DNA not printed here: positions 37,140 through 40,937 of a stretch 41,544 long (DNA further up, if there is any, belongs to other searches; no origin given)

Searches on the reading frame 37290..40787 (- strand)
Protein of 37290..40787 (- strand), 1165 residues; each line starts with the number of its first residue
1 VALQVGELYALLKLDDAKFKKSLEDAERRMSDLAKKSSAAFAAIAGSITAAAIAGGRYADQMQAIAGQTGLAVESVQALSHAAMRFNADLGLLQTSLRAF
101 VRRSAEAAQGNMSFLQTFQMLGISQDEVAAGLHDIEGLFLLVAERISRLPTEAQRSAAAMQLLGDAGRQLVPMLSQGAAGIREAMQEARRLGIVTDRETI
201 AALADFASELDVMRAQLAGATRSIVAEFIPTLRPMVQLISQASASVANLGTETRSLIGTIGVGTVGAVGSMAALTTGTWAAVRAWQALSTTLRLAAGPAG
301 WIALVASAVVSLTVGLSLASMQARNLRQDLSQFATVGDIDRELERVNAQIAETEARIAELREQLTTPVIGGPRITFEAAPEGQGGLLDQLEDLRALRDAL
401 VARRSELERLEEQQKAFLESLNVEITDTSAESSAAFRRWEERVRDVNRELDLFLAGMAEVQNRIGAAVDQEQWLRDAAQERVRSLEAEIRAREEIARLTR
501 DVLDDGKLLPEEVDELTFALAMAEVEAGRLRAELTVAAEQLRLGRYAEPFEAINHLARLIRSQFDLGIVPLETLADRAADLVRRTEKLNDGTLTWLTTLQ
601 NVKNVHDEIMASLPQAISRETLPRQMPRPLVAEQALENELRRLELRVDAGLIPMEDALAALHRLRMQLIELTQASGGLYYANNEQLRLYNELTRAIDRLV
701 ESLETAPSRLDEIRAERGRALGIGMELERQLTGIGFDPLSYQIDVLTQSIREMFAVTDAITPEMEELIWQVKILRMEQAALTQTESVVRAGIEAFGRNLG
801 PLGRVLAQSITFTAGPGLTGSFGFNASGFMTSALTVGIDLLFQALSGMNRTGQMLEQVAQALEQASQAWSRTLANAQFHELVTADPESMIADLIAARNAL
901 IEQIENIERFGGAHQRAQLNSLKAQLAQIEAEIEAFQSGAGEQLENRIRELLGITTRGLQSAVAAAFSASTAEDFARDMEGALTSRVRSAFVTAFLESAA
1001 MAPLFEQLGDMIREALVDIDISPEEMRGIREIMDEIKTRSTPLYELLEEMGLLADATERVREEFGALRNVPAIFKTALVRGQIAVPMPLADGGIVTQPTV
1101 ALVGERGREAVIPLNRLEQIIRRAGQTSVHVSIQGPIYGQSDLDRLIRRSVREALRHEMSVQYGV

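Call 87: search_protein_families(library=phrogs, proteins=[window:37290-40787:-], max_evalue=0.00001)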
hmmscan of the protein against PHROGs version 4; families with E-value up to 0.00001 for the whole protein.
window:37290-40787:- (1165 aa): 10 families
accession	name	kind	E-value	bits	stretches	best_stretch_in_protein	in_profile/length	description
phrog_8462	-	tail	1.6e-25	90.9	1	17-314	23-322/672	tail length tape measure protein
phrog_13338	-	unknown function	1.2e-18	67.7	1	21-533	18-508/903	-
phrog_9483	-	tail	1.2e-17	64.7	1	13-495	12-441/657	tail length tape measure protein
phrog_8125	-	tail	3e-15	57.3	1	19-312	61-351/578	tail length tape measure protein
phrog_2276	-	tail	4.1e-13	49.9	1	24-312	64-372/673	tail length tape measure protein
phrog_2854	-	tail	8.3e-13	48.9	1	17-407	18-391/855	tail length tape measure protein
phrog_33680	-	unknown function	1.4e-11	44.2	1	55-236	316-497/726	-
phrog_10574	-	tail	1.4e-09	38.3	1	20-204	36-222/640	tail length tape measure protein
phrog_22443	-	unknown function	3.6e-07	29.7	1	57-306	81-312/1064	-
phrog_58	-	tail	5.2e-07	29.4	0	19-310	279-640/1544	tail length tape measure protein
